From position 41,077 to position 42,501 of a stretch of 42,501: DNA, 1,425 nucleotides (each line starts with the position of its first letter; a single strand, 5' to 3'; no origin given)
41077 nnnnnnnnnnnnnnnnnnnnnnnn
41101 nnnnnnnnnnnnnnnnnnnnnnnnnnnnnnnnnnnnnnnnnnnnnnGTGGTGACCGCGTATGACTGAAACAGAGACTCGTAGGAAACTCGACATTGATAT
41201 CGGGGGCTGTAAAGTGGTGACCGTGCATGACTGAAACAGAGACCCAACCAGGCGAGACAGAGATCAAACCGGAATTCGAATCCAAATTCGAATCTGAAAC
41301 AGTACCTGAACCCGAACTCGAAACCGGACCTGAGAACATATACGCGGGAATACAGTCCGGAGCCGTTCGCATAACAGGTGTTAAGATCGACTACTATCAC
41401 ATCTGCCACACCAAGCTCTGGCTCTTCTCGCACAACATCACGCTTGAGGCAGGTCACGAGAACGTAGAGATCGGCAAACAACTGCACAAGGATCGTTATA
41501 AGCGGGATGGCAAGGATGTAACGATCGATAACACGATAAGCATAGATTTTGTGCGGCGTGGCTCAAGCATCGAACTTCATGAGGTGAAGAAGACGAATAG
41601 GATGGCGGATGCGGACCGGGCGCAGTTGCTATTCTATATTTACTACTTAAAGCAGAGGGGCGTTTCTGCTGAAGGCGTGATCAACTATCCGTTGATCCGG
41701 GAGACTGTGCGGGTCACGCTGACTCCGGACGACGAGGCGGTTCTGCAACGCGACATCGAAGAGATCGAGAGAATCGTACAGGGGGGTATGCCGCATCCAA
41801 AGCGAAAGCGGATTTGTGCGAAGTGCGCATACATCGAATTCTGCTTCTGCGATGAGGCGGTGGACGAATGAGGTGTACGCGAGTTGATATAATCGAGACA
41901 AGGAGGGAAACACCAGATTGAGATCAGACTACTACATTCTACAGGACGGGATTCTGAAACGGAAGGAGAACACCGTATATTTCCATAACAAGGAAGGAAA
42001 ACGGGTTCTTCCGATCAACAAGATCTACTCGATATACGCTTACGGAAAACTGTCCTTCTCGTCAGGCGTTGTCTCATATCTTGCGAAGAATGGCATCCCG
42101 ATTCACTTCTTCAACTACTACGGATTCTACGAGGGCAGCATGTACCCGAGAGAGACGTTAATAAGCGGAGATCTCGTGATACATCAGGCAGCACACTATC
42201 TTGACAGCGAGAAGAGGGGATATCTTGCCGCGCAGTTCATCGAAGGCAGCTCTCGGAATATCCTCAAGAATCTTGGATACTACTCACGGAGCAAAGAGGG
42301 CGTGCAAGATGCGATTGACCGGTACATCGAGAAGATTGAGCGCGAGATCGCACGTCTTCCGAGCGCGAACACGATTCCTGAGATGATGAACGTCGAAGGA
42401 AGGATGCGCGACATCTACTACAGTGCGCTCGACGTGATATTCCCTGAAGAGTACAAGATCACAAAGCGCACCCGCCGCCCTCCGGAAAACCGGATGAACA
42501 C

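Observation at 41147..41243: Solitary CRISPR-like repeat-spacer-repeat unit inside the cas operon, in the cas6-cas4 gap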

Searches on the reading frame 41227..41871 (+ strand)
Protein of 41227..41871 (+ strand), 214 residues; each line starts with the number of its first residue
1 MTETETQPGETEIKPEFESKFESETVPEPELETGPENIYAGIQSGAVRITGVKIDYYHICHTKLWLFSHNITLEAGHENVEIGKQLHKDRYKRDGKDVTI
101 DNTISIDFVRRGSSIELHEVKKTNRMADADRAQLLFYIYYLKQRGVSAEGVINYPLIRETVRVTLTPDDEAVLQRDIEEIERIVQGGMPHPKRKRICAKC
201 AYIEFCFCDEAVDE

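Call 10: search_protein_families(library=ncbifam, proteins=[window:41227-41871:+], max_evalue=0.001)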
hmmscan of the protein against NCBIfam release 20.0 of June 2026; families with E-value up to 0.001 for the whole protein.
window:41227-41871:+ (214 aa): 2 families
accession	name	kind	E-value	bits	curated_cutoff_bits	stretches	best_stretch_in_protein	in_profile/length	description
TIGR00372.1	cas4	equivalog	1.4e-20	73.9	65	1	49-206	1-178/180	CRISPR-associated protein Cas4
NF049935.1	cas4g_cas1g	exception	4.3e-08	32.1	560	1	116-211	101-194/546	CRISPR-associated endonuclease Cas4g/Cas1g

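Call 11: search_protein_families(library=pfam, proteins=[window:41227-41871:+], max_evalue=0.01)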
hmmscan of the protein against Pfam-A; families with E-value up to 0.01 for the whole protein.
window:41227-41871:+ (214 aa): 2 families
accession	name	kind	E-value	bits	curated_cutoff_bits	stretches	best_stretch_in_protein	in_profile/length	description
PF01930.23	Cas_Cas4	-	9.3e-53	179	22.7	1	50-207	1-159/160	Domain of unknown function DUF83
PF12705.13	PDDEXK_1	-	0.00027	21.4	22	1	106-206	128-246/247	PD-(D/E)XK nuclease superfamily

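Call 12: find_encoding_contigs(protein=window:41227-41871:+, flank=10000, max_places=6)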
Protein window:41227-41871:+ (214 aa): no gene with exactly this product is on record in the collection.

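Call 13: find_related_loci(query=window:41227-41871:+, collection=genome_contigs, flank=10000)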
Query window:41227-41871:+ (214 aa) in genome_contigs; peptide patterns used: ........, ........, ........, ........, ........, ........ (x = any residue, [..] = any of these).
70 stretches matched a pattern; 13 encode a relative of the query (tblastn E <= 1e-3); 13 distinct loci.
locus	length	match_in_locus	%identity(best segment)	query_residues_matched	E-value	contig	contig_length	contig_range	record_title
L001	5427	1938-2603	91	1-214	3e-133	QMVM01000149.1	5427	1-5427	MAG: Methanosarcinales archaeon isolate B131_G9 B131_Guay9_scaffold_28087, whole genome shotgun sequence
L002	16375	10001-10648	90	1-210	3e-127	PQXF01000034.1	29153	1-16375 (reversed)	MAG: Candidatus Methanogaster sp. isolate E20ANME2 NODE_34_length_29153_cov_19.7199, whole genome shotgun sequence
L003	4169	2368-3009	89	1-214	3e-127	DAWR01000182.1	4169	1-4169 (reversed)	MAG TPA_asm: Methanosarcinales archaeon UBA261 UBA261_contig_306597, whole genome shotgun sequence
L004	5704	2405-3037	88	1-211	1e-118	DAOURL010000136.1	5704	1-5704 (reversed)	MAG TPA_asm: Methanosarcinales archaeon isolate CSMAG_151 CSMAG_151_k141_186495_length_5704_cov_891.8934, whole genome s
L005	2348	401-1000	82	1-212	8e-123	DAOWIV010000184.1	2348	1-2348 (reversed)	MAG TPA_asm: Methanosarcinales archaeon isolate CSMAG_2052 CSMAG_2052_k141_1266411_length_2348_cov_80.0000, whole genome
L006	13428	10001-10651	83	1-211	2e-110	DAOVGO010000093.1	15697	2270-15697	MAG TPA_asm: Methanosarcinales archaeon isolate CSMAG_1137 CSMAG_1137_k141_2947799_length_15697_cov_26.0436, whole genom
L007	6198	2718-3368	82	1-211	6e-108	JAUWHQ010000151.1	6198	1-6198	MAG: Methanosarcinales archaeon isolate CSMAG_2272 CSMAG_2272_k141_180115_length_6198_cov_13.7449, whole genome shotgun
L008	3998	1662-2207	85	30-211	3e-108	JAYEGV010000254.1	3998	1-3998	MAG: Methanobacteriota archaeon isolate MAG236 MAG236_254, whole genome shotgun sequence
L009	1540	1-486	96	53-214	7e-113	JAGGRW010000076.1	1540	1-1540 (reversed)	MAG: Methanosarcinales archaeon isolate AUK006 PB_MANV_006_c_000000003938, whole genome shotgun sequence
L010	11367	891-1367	51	49-209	5e-48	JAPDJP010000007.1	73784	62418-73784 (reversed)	MAG: Thermoplasmatota archaeon isolate S4B5_HD70 c_000000000137, whole genome shotgun sequence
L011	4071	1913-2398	52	44-207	2e-46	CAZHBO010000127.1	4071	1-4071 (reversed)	MAG TPA_asm: uncultured Thermoplasmatales archaeon isolate binchicken_co256_245 genome assembly, contig: NODE_73312_leng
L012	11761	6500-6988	44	45-207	4e-44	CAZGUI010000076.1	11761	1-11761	MAG TPA_asm: uncultured Bacteroides sp. isolate binchicken_co157_435 genome assembly, contig: NODE_13246_length_11761_co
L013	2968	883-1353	43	49-207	4e-33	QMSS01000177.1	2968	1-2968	MAG: Thermoplasmata archaeon isolate B82_G9 B82_Guay9_scaffold_83341, whole genome shotgun sequence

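Call 21: find_related_loci(query=window:41227-41871:+, collection=metagenome_contigs, flank=5000)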
Query window:41227-41871:+ (214 aa) in metagenome_contigs; peptide patterns used: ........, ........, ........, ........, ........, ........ (x = any residue, [..] = any of these).
153 stretches matched a pattern; 16 encode a relative of the query (tblastn E <= 1e-3); 16 distinct loci.
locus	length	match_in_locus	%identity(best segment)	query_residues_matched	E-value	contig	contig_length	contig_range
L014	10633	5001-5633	94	1-211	4e-135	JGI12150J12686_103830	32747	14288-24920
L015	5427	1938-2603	91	1-214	2e-133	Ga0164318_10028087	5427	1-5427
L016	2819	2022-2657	90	1-214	1e-135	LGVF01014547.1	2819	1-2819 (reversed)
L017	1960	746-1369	89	1-214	3e-136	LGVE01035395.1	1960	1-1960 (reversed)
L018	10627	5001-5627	88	1-211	2e-124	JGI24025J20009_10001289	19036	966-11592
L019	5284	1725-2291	88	23-210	2e-112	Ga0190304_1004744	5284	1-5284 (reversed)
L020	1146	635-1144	88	1-166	1e-96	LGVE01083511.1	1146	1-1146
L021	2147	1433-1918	46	44-207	1e-47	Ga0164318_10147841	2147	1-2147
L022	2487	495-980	52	44-207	4e-47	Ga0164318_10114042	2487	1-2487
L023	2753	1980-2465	52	44-207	1e-46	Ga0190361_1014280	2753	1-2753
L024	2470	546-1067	44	33-207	7e-45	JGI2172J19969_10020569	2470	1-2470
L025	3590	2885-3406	44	33-207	8e-45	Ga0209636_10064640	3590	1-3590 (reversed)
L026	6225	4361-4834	46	49-207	8e-45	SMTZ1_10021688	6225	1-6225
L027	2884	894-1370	52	49-209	3e-43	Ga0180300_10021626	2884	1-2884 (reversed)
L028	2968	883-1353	43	49-207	3e-33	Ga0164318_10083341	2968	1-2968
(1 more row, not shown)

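Call 47: find_homologous_proteins(query=window:41227-41871:+, max_evalue=1e-60)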
Query window:41227-41871:+ (214 aa): 84 proteins with E <= 1e-60 among 224 candidates.
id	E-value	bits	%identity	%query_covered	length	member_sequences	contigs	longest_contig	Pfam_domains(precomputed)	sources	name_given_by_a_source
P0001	4.8e-130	449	94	100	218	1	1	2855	PF01930.24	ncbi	ncbi:MAG: CRISPR-associated protein Cas4 [Candidatus Methanospirareceae archaeon]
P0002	7.6e-127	439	92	100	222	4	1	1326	PF01930.24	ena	-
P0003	1.9e-126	438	92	100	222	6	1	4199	PF01930.24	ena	-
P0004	2.0e-125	434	90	100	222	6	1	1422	PF01930.24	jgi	-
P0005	7.8e-125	432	89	100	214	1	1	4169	PF01930.24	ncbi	-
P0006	7.6e-124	429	90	100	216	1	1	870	PF01930.24,PF12705.14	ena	-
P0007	2.1e-122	424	89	100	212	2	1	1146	PF01930.24,PF12705.14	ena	-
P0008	4.6e-122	423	89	99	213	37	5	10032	PF01930.24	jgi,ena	-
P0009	1.2e-121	422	87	100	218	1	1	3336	PF01930.24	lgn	-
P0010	3.9e-120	417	87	99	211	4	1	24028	PF01930.24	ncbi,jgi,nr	ncbi:MAG: hypothetical protein C5S49_06365 [Candidatus Methanogaster sp.]|nr:MAG: hypothetical prote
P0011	7.1e-120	416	88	99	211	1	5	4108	PF01930.24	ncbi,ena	-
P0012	6.8e-119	413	88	100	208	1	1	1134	PF01930.24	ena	-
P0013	9.0e-119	413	87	100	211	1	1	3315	PF01930.24,PF12705.14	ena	-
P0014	9.1e-119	413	88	99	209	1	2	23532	PF01930.24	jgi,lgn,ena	-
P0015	2.2e-117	408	85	100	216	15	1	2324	PF01930.24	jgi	-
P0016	1.4e-116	405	86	100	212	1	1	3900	PF01930.24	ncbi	-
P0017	2.7e-116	404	86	99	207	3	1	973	PF01930.24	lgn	-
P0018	4.7e-115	400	85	100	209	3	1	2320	PF01930.24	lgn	-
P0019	1.2e-113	396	85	99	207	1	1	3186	PF01930.24,PF12705.14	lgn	-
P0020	3.9e-112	391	86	98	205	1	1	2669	PF01930.24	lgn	-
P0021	4.0e-110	384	82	99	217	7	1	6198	PF01930.24,PF12705.14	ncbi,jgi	jgi:CRISPR-associated exonuclease Cas4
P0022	6.6e-109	380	88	88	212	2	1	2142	PF01930.24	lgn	-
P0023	7.3e-109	380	88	88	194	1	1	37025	PF01930.24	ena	-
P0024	1.1e-108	380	91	85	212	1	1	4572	PF01930.24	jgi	-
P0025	1.7e-108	379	88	88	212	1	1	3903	PF01930.24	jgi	-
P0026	6.1e-108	377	87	88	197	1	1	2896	PF01930.24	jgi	-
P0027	3.0e-107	375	87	88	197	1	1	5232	PF01930.24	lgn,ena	-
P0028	5.4e-107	374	87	88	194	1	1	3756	PF01930.24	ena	-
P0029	6.1e-107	374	86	88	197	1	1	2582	PF01930.24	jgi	-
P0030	1.6e-102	359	85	85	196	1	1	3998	PF01930.24,PF12705.14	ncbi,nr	ncbi:MAG: CRISPR-associated protein Cas4 [Euryarchaeota archaeon]|nr:CRISPR-associated protein Cas4 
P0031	2.6e-90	320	87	77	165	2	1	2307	PF01930.24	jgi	jgi:CRISPR-associated exonuclease Cas4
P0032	1.6e-76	274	65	80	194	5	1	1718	PF01930.24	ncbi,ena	-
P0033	2.5e-75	271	68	79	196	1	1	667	PF01930.24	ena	-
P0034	5.6e-73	263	68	79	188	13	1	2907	PF01930.24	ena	-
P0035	8.9e-73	262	68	79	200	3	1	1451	PF01930.24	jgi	jgi:CRISPR-associated exonuclease Cas4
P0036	1.1e-72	262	56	100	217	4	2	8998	PF01930.24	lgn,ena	-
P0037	8.1e-72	259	67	77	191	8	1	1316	PF01930.24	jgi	-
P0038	1.1e-71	259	66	79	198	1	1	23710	PF01930.24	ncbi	-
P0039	1.3e-71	258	66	79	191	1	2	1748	PF01930.24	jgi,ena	-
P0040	1.5e-71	258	66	79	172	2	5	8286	PF01930.24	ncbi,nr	ncbi:MAG: CRISPR-associated protein Cas4 [ANME-2 cluster archaeon]|nr:CRISPR-associated protein Cas4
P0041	1.9e-71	258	66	79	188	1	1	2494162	PF01930.24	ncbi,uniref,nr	ncbi:CRISPR-associated protein Cas4 [Methanococcoides orientis]|uniref:CRISPR-associated protein Cas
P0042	7.7e-71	256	66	79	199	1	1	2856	PF01930.24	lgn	-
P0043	2.0e-70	255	65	80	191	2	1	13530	PF01930.24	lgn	-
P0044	3.7e-70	254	65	78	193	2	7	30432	PF01930.24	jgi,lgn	jgi:CRISPR-associated exonuclease Cas4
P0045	5.4e-70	253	65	80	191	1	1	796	PF01930.24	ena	-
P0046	6.2e-70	253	66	79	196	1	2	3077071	PF01930.24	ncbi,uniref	ncbi:CRISPR-associated protein Cas4 [Methanolobus sp. ZRKC5]|uniref:CRISPR-associated protein Cas4 n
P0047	7.7e-70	253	66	78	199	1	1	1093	PF01930.24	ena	-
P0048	1.3e-69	252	64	79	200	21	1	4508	PF01930.24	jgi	jgi:CRISPR-associated exonuclease Cas4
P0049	1.6e-69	252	64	79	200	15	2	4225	PF01930.24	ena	-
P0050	2.5e-69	251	64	79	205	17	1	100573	PF01930.24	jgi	jgi:CRISPR-associated exonuclease Cas4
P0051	3.0e-69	251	66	77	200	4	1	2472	PF01930.24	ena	-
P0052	4.1e-69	250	60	86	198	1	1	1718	PF01930.24,PF12705.14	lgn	-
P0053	4.2e-69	250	64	79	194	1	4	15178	PF01930.24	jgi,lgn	jgi:CRISPR-associated exonuclease Cas4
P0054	7.9e-69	249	63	79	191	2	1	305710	PF01930.24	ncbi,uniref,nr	ncbi:CRISPR-associated protein Cas4 [Methanolobus vulcani]|uniref:CRISPR-associated exonuclease Cas4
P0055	8.7e-69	249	64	79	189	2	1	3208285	PF01930.24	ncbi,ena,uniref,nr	ncbi:CRISPR-associated protein Cas4 [uncultured Methanolobus sp.]|uniref:CRISPR-associated protein C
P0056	1.4e-68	249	86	64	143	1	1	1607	PF01930.24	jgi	-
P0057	2.2e-68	248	61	87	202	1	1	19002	PF01930.24,PF12705.14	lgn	-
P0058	2.5e-68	248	64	77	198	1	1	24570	PF01930.24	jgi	-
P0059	3.7e-68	247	58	87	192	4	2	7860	PF01930.24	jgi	jgi:CRISPR-associated exonuclease Cas4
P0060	4.5e-68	247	64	77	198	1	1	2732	PF01930.24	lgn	-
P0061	1.2e-67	246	60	83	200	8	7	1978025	PF01930.24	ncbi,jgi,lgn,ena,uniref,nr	ncbi:CRISPR-associated Cas4 family exonuclease [Methanohalophilus euhalobius]|uniref:CRISPR-associat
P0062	1.3e-67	245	56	91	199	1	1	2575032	PF01930.24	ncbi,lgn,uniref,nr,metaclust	ncbi:CRISPR-associated protein Cas4 [Methanococcoides burtonii]|uniref:CRISPR-associated exonuclease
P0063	1.7e-67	245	63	79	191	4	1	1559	PF01930.24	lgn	-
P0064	2.1e-67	245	62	79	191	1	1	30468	PF01930.24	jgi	jgi:CRISPR-associated exonuclease, Cas4 family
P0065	4.4e-67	244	61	77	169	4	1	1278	PF01930.24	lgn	-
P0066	5.7e-67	243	92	51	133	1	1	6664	PF01930.24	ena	-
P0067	6.0e-67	243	60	84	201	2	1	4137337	PF01930.24,PF12705.14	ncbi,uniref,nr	ncbi:CRISPR-associated protein Cas4 [Methanosarcina sp. WWM596]|uniref:CRISPR-associated protein Cas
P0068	9.3e-67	243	59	85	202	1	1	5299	PF01930.24,PF12705.14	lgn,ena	-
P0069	2.8e-66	241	60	82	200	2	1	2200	PF01930.24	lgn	-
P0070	5.6e-66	240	59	86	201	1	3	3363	PF01930.24,PF12705.14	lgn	-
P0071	7.0e-66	240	56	88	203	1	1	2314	PF01930.24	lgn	-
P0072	9.9e-66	239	57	87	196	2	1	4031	PF01930.24,PF12705.14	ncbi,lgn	-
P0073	1.2e-65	239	59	86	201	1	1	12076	PF01930.24,PF12705.14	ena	-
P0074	2.0e-65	238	57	92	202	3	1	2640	PF01930.24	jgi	-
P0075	2.4e-65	238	60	80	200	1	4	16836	PF01930.24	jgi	jgi:CRISPR-associated exonuclease Cas4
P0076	3.9e-65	237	62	79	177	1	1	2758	PF01930.24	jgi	jgi:CRISPR-associated exonuclease Cas4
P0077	1.6e-64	235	58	85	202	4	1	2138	PF01930.24,PF12705.14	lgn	-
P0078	1.8e-64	235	57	86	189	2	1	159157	PF01930.24,PF12705.14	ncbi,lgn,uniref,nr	ncbi:CRISPR-associated protein Cas4 [Methanosarcina sp. KYL-1]|uniref:CRISPR-associated protein Cas4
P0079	1.0e-63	233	58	86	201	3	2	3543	PF01930.24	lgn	-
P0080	2.4e-63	231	56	88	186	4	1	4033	PF01930.24,PF12705.14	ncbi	ncbi:MAG: CRISPR-associated protein Cas4 [Candidatus Methanoperedens sp.]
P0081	2.7e-63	231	61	79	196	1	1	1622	PF01930.24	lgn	-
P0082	1.3e-62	229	61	77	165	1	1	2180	PF01930.24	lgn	-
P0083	4.2e-62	227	59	75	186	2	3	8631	PF01930.24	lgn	-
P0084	4.5e-61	224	55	78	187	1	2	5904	PF01930.24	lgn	-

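Call 49: find_encoding_contigs(protein=P0001, flank=3000, max_places=4)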
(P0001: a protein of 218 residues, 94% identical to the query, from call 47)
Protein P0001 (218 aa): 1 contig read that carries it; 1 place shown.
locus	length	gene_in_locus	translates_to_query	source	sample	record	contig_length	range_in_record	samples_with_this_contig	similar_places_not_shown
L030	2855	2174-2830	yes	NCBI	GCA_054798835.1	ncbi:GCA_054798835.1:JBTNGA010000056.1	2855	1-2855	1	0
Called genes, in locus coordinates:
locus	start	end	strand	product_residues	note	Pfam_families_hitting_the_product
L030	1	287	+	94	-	?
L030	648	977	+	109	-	PF03683:UPF0175, PF24001:DUF7317 (weak)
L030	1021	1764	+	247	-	PF21350:Cas6_I-A, PF01881:Cas_Cas6_C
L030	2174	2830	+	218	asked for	PF01930:Cas_Cas4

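Call 50: find_encoding_contigs(protein=P0003, flank=3000, max_places=4)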
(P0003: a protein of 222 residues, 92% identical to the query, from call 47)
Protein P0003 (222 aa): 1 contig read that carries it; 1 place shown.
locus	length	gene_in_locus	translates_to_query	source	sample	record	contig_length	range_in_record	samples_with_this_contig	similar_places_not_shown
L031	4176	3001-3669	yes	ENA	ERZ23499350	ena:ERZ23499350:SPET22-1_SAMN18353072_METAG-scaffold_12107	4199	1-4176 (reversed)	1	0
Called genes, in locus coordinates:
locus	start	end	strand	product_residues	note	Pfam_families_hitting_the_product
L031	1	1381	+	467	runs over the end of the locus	?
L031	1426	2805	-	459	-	PF01637:ATPase_2, PF13173:AAA_14, PF13401:AAA_22 (weak), PF03008:DUF234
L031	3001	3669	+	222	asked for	PF01930:Cas_Cas4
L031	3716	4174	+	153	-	?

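Call 51: find_encoding_contigs(protein=P0002, flank=3000, max_places=4)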
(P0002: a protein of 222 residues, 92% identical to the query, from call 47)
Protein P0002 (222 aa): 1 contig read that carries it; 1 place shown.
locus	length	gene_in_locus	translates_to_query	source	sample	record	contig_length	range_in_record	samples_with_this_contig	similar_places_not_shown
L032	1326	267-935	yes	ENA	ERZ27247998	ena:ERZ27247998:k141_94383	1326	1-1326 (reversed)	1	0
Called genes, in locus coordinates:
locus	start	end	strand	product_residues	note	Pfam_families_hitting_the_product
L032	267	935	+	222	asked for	PF01930:Cas_Cas4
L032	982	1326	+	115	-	?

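Call 52: find_encoding_contigs(protein=P0009, flank=3000, max_places=4)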
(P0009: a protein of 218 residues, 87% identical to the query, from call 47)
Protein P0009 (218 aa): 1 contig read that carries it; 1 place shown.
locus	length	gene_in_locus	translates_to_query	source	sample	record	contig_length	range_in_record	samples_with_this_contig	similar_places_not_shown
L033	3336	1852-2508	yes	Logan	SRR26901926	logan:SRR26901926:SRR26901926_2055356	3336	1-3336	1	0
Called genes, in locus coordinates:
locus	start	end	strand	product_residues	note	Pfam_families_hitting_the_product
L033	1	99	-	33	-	?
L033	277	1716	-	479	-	PF01637:ATPase_2, PF13173:AAA_14, PF13401:AAA_22 (weak), PF03008:DUF234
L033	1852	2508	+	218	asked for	PF01930:Cas_Cas4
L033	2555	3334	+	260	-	?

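Call 53: find_encoding_contigs(protein=P0010, flank=3000, max_places=4)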
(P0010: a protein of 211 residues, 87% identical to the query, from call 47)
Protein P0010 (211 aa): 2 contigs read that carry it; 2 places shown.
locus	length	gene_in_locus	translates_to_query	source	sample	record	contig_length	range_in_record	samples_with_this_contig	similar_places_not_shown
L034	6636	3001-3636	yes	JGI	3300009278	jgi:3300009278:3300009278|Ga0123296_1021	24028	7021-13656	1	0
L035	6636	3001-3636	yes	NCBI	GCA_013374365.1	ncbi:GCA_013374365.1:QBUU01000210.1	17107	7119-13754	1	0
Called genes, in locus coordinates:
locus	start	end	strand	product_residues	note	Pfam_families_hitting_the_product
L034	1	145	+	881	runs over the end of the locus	PF18019:Cas3_HD, PF04851:ResIII (weak), PF00270:DEAD, PF00271:Helicase_C (weak), PF22590:Cas3-like_C_2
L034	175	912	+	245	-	PF21350:Cas6_I-A, PF01881:Cas_Cas6_C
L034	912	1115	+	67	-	-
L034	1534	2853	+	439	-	PF01637:ATPase_2 (faint), PF13173:AAA_14, PF13635:DUF4143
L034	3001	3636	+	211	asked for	PF01930:Cas_Cas4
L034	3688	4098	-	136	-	PF20797:HepT-like_2 (faint), PF05168:HEPN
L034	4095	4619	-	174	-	PF01909:NTP_transf_2, PF18765:Polbeta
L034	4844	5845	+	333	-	PF01867:Cas_Cas1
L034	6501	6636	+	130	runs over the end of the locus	-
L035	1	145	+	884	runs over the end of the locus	PF18019:Cas3_HD, PF04851:ResIII (weak), PF00270:DEAD, PF00271:Helicase_C (weak), PF22590:Cas3-like_C_2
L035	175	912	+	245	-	PF21350:Cas6_I-A, PF01881:Cas_Cas6_C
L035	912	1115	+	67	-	-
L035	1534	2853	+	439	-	PF01637:ATPase_2 (faint), PF13173:AAA_14, PF13635:DUF4143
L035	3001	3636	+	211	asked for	PF01930:Cas_Cas4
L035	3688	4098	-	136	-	PF20797:HepT-like_2 (faint), PF05168:HEPN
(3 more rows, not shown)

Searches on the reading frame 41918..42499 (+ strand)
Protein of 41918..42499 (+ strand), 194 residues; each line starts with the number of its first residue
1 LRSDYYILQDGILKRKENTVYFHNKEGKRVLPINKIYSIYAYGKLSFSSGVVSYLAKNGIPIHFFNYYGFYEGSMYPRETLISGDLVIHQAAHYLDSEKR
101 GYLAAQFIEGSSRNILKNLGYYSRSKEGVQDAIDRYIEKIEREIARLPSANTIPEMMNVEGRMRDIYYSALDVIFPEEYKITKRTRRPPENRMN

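Call 10: search_protein_families(library=ncbifam, proteins=[window:41918-42499:+], max_evalue=0.001)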
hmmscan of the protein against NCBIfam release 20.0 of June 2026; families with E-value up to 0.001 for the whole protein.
window:41918-42499:+ (194 aa): 7 families
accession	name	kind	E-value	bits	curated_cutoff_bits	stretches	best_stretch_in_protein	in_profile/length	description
TIGR03641.1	cas1_HMARI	exception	6.4e-68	229.4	304.1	1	4-194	2-185/324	type I-B CRISPR-associated endonuclease Cas1b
TIGR00287.1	cas1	equivalog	6.6e-47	160.2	71.7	1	6-194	3-193/327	CRISPR-associated endonuclease Cas1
TIGR04093.1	cas1_CYANO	exception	7.7e-26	90.8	385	1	6-194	4-195/334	type I-D CRISPR-associated endonuclease Cas1d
TIGR03640.1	cas1_DVULG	exception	2.6e-17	63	385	1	9-194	11-201/340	type I-C CRISPR-associated endonuclease Cas1c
NF049935.1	cas4g_cas1g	exception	6.2e-17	61.3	560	1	14-194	228-407/546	CRISPR-associated endonuclease Cas4g/Cas1g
TIGR03983.1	cas1_MYXAN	equivalog_domain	4.1e-15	55.6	358.05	1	15-194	25-207/347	type I-MYXAN CRISPR-associated endonuclease Cas1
TIGR04329.1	cas1_PREFRAN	exception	0.00025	20.3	300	1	25-171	33-171/317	type V CRISPR-associated endonuclease Cas1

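Call 11: search_protein_families(library=pfam, proteins=[window:41918-42499:+], max_evalue=0.01)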
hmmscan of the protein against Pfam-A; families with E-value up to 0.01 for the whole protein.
window:41918-42499:+ (194 aa): 1 family
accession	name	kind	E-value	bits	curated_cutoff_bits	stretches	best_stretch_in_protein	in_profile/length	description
PF01867.21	Cas_Cas1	-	2.5e-49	168.4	22.3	1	5-194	1-189/283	CRISPR associated protein Cas1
